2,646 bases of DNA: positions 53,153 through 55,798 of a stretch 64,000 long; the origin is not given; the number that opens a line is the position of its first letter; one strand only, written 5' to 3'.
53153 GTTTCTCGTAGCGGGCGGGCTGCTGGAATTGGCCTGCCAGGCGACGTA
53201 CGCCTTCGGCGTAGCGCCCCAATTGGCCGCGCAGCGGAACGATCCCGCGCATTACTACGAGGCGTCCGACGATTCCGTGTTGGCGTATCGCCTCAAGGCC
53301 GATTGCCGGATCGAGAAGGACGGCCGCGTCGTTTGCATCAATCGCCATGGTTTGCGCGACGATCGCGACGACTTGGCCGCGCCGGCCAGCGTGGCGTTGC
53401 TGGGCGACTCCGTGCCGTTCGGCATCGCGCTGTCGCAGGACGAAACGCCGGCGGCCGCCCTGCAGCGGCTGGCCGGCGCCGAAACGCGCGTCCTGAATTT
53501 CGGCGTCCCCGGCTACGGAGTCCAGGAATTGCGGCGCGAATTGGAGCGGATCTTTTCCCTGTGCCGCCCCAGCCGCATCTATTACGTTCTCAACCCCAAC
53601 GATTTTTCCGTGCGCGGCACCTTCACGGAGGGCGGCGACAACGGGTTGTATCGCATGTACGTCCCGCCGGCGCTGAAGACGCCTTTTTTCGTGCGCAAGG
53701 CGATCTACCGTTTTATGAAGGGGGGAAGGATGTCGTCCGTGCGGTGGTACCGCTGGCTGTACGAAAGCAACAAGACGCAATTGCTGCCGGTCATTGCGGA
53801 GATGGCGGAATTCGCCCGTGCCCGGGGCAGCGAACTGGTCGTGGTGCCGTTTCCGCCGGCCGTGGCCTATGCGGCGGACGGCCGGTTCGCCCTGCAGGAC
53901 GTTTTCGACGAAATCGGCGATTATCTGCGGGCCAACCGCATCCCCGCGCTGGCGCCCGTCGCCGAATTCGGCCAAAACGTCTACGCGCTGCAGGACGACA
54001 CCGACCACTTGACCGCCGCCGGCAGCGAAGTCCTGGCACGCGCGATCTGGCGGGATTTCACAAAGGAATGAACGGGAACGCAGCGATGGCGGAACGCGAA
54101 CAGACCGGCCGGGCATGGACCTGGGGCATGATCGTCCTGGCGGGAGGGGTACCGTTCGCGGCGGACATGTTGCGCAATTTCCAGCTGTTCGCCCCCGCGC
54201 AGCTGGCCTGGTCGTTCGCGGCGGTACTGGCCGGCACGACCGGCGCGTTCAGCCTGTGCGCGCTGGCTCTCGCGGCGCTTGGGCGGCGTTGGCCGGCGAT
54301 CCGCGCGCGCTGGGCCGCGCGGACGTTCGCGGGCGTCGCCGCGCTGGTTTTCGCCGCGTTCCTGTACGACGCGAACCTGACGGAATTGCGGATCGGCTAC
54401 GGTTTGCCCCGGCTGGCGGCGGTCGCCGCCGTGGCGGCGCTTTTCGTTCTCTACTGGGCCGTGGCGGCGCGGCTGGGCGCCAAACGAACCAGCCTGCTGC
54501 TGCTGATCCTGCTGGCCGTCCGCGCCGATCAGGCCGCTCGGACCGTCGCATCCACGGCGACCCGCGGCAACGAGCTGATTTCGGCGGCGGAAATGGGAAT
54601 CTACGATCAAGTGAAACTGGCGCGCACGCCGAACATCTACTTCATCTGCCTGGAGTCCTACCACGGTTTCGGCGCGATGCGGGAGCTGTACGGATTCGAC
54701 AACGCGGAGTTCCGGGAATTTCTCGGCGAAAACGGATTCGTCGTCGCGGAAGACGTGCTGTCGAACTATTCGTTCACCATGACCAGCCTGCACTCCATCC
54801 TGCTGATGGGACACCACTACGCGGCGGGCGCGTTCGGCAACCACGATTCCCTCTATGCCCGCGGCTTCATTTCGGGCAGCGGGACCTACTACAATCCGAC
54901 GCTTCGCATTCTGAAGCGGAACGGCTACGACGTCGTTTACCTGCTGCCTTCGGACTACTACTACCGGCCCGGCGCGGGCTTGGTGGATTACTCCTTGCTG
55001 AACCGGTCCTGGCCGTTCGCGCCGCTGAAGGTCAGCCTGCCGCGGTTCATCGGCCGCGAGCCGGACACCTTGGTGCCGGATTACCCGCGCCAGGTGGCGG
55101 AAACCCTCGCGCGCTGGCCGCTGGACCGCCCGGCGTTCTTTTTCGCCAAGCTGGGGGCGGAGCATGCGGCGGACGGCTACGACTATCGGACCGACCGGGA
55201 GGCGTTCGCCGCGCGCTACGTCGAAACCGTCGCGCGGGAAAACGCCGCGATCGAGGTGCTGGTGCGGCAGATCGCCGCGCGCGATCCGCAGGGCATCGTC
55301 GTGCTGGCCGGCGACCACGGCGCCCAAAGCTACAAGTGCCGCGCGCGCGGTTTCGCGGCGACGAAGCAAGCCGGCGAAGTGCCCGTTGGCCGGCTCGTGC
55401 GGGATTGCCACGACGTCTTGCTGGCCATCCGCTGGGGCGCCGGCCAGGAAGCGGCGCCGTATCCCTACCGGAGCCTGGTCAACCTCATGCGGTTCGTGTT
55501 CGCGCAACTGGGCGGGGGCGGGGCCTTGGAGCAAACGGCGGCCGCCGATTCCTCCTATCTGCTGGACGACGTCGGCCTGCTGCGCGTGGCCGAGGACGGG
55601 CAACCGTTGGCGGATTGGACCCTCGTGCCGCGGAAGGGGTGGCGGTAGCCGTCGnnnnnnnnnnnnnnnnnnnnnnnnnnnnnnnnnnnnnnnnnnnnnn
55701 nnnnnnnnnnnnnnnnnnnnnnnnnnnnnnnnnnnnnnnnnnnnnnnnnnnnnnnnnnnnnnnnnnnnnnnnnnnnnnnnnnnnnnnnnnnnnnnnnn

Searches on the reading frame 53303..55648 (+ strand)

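Call 62: search_protein_families(library=pfam, proteins=[window:53303-55648:+], max_evalue=0.0001)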
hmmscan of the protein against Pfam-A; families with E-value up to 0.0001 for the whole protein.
window:53303-55648:+ (781 aa): 1 family
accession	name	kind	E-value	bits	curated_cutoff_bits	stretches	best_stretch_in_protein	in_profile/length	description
PF00884.28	Sulfatase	-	4.4e-05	23.4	25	1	444-679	2-248/301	Sulfatase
